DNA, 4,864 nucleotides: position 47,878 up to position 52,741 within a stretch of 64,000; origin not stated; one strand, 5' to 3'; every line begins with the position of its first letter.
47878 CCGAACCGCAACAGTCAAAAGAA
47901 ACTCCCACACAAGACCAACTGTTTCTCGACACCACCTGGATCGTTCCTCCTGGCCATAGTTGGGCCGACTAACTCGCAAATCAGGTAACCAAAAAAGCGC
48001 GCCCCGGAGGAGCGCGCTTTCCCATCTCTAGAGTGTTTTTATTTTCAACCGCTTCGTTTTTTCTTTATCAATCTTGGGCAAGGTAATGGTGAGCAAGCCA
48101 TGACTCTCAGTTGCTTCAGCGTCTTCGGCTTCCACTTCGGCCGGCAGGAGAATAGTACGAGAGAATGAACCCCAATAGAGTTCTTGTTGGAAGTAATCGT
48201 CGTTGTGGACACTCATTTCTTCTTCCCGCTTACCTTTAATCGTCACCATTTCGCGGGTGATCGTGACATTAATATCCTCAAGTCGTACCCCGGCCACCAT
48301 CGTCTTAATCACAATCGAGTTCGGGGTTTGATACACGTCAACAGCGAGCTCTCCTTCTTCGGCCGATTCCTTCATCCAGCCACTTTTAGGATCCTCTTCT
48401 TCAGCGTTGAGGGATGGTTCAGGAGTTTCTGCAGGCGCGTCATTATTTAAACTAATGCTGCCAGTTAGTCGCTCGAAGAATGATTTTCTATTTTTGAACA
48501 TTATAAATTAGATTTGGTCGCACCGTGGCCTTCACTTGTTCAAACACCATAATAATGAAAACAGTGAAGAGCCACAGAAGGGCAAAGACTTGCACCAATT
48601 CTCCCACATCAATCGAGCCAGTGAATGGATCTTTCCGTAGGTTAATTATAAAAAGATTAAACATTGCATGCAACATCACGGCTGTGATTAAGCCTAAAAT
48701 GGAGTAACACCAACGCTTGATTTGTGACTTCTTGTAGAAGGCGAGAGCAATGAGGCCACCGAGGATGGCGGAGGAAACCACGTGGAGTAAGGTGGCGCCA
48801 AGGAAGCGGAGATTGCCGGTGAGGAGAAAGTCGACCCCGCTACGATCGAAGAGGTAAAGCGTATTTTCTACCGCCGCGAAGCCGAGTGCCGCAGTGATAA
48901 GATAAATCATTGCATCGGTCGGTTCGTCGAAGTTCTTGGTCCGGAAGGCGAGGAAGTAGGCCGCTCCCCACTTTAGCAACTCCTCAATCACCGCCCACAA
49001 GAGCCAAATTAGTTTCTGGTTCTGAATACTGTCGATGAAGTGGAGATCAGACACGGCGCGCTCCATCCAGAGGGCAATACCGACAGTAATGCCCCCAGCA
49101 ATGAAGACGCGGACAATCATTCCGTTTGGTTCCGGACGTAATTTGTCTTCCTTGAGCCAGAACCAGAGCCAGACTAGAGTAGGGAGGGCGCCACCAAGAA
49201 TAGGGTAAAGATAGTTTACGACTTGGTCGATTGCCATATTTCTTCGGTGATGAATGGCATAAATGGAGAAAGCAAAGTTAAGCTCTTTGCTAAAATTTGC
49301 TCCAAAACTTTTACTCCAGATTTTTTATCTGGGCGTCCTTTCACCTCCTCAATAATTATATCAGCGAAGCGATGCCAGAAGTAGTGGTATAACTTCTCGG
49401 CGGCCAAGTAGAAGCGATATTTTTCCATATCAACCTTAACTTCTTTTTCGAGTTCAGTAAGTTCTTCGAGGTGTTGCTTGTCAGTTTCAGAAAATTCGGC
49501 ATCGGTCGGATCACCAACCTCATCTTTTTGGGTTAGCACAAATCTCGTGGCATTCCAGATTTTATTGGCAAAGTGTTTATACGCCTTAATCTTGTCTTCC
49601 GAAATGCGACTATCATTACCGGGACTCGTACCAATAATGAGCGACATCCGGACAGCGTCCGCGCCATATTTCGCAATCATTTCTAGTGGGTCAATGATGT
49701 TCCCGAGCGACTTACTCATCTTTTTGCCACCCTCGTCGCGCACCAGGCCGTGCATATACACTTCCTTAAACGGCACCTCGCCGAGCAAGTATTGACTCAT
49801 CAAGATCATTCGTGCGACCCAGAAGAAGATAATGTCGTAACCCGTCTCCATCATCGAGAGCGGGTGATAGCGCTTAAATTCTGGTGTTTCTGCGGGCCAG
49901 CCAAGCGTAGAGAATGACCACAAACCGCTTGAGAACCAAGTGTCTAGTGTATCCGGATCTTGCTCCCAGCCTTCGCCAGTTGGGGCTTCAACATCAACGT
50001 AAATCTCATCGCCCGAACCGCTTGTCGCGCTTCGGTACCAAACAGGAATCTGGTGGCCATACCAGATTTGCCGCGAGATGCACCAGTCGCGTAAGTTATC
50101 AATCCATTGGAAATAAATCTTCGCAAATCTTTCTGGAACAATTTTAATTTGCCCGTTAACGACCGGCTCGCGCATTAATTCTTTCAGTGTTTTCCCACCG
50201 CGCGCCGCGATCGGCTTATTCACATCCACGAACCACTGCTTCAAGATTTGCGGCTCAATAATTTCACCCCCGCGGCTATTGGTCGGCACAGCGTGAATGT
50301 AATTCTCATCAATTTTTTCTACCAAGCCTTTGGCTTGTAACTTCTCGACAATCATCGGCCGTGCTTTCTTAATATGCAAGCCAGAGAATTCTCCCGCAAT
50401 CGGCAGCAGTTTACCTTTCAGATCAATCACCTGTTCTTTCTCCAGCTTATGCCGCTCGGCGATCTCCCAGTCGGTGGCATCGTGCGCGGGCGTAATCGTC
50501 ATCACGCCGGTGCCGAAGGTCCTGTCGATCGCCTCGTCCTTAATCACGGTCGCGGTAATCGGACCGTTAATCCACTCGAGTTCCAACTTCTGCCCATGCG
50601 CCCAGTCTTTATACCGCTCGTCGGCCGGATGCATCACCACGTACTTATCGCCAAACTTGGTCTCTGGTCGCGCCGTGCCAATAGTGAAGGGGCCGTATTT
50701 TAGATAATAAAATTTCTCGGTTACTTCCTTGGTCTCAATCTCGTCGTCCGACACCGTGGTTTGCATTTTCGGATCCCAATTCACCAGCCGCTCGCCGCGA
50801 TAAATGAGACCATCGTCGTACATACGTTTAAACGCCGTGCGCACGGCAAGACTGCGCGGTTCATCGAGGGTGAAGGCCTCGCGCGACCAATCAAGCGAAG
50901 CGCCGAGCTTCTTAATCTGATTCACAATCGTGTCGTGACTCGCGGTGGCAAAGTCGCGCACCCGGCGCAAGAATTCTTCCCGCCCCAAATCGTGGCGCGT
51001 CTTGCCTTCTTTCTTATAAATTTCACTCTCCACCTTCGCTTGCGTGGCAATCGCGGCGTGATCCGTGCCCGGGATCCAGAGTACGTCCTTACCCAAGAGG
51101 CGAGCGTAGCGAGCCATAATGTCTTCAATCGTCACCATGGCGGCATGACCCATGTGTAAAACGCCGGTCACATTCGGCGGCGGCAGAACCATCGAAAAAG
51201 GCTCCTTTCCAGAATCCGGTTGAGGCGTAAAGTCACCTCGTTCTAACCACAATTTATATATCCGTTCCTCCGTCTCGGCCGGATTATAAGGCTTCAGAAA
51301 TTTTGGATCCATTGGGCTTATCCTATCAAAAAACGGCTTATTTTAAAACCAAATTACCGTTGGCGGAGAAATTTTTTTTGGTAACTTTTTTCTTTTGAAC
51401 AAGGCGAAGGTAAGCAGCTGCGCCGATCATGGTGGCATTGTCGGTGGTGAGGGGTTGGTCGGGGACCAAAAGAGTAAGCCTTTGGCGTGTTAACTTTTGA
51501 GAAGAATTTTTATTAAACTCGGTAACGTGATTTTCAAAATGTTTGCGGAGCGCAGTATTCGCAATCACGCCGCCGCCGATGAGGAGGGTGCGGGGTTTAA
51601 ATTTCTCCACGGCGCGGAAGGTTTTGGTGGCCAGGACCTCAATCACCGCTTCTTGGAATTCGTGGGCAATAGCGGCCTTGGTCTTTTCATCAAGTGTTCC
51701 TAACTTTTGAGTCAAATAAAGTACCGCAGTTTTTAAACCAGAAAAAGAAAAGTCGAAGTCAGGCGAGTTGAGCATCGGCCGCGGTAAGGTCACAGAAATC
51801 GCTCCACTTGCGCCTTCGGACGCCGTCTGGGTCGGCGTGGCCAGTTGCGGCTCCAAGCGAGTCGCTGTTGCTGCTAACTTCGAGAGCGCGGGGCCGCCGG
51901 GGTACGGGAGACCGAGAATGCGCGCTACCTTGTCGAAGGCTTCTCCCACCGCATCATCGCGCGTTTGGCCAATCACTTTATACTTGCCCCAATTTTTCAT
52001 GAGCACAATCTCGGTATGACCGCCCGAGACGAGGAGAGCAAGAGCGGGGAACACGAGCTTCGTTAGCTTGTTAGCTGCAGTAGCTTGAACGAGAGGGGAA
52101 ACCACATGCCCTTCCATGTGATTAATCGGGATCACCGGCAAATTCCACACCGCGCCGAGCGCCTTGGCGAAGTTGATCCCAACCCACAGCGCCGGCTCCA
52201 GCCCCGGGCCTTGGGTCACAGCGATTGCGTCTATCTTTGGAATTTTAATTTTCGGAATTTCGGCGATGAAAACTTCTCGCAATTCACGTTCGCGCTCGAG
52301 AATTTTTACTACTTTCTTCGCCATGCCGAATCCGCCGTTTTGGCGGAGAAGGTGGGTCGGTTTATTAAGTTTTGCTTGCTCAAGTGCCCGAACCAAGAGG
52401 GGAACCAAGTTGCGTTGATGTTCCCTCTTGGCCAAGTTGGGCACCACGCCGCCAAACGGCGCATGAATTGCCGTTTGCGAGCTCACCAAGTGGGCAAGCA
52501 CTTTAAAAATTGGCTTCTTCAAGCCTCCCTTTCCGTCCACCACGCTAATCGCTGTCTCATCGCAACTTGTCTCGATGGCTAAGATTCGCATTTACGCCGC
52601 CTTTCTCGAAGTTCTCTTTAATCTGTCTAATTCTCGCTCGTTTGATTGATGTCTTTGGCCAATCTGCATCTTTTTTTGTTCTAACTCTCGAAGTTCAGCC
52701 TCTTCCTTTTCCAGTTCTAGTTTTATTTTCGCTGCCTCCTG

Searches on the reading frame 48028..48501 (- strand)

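Call 49: search_protein_families(library=pfam, proteins=[window:48028-48501:-], max_evalue=0.001)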
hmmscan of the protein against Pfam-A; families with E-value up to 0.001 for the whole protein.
window:48028-48501:- (157 aa): 2 families
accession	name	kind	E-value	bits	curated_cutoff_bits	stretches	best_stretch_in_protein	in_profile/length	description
PF00011.27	HSP20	-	2.5e-17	63.3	20.8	1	56-153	2-100/102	Hsp20/alpha crystallin family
PF04969.22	CS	-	0.00094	20.6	21.3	0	56-143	5-78/78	CS domain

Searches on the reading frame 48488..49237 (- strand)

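Call 49: search_protein_families(library=pfam, proteins=[window:48488-49237:-], max_evalue=0.001)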
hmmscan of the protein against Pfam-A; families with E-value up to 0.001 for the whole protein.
window:48488-49237:- (249 aa): 1 family
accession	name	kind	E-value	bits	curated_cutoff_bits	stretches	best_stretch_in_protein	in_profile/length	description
PF13367.11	PrsW-protease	-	1.2e-27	97.2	23.5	1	36-220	1-193/196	PrsW family intramembrane metalloprotease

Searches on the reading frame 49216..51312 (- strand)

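Call 49: search_protein_families(library=pfam, proteins=[window:49216-51312:-], max_evalue=0.001)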
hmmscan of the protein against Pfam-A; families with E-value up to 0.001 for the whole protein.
window:49216-51312:- (698 aa): 5 families
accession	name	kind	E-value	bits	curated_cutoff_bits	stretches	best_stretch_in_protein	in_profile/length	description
PF00133.28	tRNA-synt_1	-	2.1e-132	442.3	22.7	1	18-570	2-413/414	tRNA synthetases class I (I, L, M and V)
PF08264.19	Anticodon_1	-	2.4e-22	79.8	25.1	1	611-694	1-88/148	Anticodon-binding domain of tRNA ligase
PF09334.17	tRNA-synt_1g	-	3.5e-21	75.8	20.1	2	392-577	206-373/391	tRNA synthetases class I (M)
PF01406.26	tRNA-synt_1e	-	2.3e-07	30.9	27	1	489-559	212-281/301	tRNA synthetases class I (C) catalytic domain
PF13603.12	tRNA-synt_1_2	-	6.7e-05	22.9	25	0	265-300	109-144/185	Leucyl-tRNA synthetase, editing domain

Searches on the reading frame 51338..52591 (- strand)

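Call 49: search_protein_families(library=pfam, proteins=[window:51338-52591:-], max_evalue=0.001)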
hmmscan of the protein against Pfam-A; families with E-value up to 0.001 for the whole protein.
window:51338-52591:- (417 aa): 2 families
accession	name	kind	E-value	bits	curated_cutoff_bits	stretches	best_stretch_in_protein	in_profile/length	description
PF00814.31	TsaD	-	6.3e-76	256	24.8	2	114-390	45-263/264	tRNA N6-adenosine threonylcarbamoyltransferase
PF22521.2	HypF_C_2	-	4.2e-05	23.9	27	1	300-359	160-220/241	Carbamoyltransferase, Kae1-like Domain, second subdomain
